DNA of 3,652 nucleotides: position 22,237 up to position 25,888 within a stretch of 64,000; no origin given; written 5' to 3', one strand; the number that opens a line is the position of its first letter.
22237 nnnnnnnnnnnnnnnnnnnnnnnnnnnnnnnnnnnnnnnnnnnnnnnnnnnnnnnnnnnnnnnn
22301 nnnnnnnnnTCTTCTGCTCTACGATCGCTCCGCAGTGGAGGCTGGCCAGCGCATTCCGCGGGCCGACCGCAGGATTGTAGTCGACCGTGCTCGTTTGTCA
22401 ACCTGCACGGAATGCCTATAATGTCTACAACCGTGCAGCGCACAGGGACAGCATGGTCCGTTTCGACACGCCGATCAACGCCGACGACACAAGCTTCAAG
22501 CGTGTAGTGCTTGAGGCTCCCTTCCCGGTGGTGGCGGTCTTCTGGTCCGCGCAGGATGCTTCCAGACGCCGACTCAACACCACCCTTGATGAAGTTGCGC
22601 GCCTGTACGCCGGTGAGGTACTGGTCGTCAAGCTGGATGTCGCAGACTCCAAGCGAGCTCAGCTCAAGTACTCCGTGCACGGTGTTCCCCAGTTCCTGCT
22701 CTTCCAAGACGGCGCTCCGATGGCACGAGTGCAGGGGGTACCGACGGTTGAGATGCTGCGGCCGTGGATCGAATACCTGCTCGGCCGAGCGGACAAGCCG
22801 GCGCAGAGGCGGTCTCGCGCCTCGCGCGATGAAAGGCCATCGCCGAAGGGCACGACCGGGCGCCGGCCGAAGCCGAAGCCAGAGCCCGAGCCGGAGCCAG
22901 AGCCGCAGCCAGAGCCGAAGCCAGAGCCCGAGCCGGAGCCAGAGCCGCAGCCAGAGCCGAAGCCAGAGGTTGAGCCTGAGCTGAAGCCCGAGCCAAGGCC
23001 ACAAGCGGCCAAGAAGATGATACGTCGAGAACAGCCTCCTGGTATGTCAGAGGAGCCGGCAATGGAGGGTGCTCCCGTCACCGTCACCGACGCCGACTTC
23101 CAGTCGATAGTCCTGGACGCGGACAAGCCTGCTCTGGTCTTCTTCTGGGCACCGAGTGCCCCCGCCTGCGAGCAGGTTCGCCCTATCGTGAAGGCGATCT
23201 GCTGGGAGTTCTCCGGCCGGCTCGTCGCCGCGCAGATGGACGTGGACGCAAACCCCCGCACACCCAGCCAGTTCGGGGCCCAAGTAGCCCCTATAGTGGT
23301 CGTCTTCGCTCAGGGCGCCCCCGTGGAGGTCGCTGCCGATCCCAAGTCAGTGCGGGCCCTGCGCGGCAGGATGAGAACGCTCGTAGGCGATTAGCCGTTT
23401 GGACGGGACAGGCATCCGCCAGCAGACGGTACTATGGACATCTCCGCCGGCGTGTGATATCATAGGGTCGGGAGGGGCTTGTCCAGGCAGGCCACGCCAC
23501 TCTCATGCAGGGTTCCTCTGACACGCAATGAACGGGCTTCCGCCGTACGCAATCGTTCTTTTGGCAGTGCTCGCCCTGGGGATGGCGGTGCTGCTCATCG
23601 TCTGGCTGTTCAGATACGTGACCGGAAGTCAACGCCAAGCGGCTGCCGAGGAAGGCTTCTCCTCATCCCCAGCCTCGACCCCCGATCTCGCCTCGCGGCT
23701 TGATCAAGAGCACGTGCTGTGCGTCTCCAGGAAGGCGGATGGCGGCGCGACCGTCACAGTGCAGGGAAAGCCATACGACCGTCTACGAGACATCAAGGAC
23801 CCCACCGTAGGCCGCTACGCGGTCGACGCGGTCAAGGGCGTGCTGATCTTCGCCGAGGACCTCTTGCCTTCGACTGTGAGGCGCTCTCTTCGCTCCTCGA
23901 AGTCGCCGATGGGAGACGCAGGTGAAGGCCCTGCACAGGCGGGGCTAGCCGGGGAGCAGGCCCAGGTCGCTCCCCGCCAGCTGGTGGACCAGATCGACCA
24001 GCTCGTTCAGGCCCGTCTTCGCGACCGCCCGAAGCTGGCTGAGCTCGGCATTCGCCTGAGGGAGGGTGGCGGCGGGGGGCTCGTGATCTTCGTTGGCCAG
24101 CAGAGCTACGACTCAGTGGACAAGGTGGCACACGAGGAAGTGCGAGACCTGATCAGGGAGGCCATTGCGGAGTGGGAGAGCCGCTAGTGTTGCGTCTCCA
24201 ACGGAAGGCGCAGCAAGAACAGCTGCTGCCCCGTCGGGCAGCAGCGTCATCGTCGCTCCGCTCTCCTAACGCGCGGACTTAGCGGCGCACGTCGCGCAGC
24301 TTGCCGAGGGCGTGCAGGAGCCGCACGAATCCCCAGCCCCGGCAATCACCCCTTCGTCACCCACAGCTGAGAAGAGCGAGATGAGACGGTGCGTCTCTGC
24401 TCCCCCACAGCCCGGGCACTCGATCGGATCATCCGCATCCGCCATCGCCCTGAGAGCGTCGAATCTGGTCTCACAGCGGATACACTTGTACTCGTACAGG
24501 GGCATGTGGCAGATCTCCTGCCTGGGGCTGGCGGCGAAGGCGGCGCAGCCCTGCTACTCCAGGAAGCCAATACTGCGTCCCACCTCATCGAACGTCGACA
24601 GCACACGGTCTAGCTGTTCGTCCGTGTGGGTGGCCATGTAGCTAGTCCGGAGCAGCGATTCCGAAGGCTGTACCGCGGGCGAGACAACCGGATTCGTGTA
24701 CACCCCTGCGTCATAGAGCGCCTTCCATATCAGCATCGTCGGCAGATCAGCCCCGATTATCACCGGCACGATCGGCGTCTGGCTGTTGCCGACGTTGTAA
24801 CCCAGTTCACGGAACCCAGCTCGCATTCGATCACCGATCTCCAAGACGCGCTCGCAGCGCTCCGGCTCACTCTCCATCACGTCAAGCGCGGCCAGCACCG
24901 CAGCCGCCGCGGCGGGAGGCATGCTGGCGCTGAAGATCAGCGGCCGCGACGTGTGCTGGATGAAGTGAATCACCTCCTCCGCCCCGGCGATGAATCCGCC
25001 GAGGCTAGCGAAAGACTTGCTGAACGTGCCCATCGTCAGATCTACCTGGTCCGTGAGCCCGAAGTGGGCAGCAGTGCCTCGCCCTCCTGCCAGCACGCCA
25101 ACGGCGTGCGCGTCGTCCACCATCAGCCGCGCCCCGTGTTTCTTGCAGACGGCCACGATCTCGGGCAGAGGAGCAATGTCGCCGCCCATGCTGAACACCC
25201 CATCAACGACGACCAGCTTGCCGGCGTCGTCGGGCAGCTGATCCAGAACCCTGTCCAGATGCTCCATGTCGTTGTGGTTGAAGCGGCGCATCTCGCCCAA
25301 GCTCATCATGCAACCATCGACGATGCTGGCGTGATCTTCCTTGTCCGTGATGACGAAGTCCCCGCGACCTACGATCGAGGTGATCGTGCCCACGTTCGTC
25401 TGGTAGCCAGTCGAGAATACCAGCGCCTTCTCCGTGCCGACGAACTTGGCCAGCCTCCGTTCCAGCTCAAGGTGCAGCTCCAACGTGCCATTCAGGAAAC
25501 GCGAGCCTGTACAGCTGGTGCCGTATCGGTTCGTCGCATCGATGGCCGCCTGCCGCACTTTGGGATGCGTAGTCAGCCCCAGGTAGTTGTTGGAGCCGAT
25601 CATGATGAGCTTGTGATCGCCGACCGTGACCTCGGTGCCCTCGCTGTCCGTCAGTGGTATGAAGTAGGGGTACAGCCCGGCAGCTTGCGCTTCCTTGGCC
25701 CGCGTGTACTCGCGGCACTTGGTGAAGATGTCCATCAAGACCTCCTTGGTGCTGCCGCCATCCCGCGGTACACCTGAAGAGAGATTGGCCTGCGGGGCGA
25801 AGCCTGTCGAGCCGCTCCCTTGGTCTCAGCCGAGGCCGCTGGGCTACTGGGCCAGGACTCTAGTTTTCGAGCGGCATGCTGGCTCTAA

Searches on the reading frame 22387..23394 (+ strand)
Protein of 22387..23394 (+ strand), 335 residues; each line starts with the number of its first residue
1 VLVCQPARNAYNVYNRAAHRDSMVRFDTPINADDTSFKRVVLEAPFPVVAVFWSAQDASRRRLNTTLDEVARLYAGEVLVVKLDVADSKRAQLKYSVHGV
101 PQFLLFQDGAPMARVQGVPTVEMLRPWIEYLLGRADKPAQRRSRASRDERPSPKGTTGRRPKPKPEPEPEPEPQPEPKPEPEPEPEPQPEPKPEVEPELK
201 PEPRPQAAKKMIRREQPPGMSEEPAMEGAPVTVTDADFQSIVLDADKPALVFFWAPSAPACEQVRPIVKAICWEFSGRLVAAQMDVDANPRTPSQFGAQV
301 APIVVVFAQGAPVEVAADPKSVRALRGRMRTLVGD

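Call 40: search_protein_families(library=pfam, proteins=[window:22387-23394:+], max_evalue=0.001)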
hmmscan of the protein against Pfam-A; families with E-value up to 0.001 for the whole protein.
window:22387-23394:+ (335 aa): 2 families
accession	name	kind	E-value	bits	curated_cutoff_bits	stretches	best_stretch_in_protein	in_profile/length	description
PF00085.26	Thioredoxin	-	7.8e-27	93.7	23.5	2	231-325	3-97/103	Thioredoxin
PF05887.16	Trypan_PARP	-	1.5e-08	35.2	100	1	156-208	60-114/134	Procyclic acidic repetitive protein (PARP)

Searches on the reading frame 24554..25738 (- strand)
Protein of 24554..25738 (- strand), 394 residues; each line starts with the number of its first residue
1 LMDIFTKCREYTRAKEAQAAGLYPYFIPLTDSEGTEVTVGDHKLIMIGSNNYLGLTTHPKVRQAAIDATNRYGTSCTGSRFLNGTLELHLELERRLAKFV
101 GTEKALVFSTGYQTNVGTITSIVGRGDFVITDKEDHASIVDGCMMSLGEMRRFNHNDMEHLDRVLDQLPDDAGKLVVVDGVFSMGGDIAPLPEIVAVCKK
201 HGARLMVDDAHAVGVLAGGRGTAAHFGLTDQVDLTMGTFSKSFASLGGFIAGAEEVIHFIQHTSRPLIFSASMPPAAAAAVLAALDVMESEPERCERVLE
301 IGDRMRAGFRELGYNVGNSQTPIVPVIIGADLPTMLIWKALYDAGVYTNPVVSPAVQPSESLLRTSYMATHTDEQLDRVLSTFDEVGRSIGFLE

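Call 41: search_protein_families(library=pfam, proteins=[window:24554-25738:-], max_evalue=0.001)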
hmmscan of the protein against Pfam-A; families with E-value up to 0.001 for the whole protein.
window:24554-25738:- (394 aa): 5 families
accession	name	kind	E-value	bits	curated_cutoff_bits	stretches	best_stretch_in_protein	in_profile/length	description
PF00155.27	Aminotran_1_2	-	1e-61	209.6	19.7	1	44-381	3-359/361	Aminotransferase class I and II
PF01053.26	Cys_Met_Meta_PP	-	4.9e-07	29.1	27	1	79-216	47-181/381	Cys/Met metabolism PLP-dependent enzyme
PF01212.27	Beta_elim_lyase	-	1.9e-06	27.9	27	1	90-264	35-220/288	Beta-eliminating lyase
PF00266.25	Aminotran_5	-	4.5e-05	23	21.5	1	92-214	48-181/371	Aminotransferase class-V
PF01041.23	DegT_DnrJ_EryC1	-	7.5e-05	22.6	19.8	0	184-220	121-157/360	DegT/DnrJ/EryC1/StrS aminotransferase family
